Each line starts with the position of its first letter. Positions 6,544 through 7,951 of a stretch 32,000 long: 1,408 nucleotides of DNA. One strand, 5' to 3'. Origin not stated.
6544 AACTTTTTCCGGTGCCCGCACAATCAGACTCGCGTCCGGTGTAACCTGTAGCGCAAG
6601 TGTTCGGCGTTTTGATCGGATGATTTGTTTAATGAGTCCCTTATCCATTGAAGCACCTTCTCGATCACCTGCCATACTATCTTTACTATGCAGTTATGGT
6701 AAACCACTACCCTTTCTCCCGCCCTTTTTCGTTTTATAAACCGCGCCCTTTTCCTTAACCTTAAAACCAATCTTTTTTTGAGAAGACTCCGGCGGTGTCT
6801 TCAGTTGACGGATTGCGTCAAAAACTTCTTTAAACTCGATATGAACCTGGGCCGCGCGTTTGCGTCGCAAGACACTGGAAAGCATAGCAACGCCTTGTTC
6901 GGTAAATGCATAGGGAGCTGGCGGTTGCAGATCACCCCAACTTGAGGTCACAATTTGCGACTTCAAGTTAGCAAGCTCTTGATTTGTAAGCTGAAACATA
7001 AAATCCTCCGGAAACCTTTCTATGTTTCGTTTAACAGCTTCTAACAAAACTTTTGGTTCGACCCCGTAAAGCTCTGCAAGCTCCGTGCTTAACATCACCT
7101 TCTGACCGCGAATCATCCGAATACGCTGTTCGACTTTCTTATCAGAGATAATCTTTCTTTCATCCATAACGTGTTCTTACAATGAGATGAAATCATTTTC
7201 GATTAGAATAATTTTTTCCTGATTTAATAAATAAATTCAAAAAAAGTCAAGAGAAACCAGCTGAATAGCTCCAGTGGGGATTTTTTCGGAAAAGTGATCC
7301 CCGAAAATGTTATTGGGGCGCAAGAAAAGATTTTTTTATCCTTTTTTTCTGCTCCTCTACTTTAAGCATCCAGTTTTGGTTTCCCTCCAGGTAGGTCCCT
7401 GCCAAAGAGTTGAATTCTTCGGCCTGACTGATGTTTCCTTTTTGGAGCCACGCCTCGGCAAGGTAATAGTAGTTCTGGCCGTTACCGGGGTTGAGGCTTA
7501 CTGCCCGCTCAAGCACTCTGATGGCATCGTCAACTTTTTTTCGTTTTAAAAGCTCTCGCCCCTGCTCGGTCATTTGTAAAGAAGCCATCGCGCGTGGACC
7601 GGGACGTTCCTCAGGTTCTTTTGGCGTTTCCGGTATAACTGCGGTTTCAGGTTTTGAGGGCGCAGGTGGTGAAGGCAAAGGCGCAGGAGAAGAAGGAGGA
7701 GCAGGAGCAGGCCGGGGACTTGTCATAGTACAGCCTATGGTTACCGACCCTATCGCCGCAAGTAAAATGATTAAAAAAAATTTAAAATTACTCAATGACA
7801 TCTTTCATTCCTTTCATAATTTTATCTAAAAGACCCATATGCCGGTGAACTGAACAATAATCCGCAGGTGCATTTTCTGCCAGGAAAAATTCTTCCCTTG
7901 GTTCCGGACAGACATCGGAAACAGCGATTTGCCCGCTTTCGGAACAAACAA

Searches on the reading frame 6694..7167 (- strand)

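Call 16: search_protein_families(library=pfam, proteins=[window:6694-7167:-], max_evalue=0.001)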
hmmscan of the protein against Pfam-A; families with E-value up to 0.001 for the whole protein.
window:6694-7167:- (157 aa): 1 family
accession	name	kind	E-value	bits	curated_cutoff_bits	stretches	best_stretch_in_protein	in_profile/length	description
PF10543.14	ORF6N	-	3e-33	114.4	27.8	1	15-99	2-86/86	ORF6N domain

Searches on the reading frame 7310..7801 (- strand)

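Call 16: search_protein_families(library=pfam, proteins=[window:7310-7801:-], max_evalue=0.001)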
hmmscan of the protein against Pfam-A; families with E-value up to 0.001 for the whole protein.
window:7310-7801:- (163 aa): 6 families
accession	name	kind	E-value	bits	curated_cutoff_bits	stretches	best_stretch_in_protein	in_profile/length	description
PF14559.12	TPR_19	-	8.3e-09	36.1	25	1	84-130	1-47/68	Tetratricopeptide repeat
PF13432.12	TPR_16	-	1.1e-07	32.6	32.7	1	79-131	2-54/65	Tetratricopeptide repeat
PF07719.23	TPR_2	-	3.1e-07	30.4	27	0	80-107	7-34/34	Tetratricopeptide repeat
PF00515.34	TPR_1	-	1.6e-05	25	27.8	0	81-107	8-34/34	Tetratricopeptide repeat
PF13414.12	TPR_11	-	0.00025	21.1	26.8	1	81-122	1-42/42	TPR repeat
PF13428.12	TPR_14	-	0.00027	21.8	23.5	1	81-116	8-43/44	Tetratricopeptide repeat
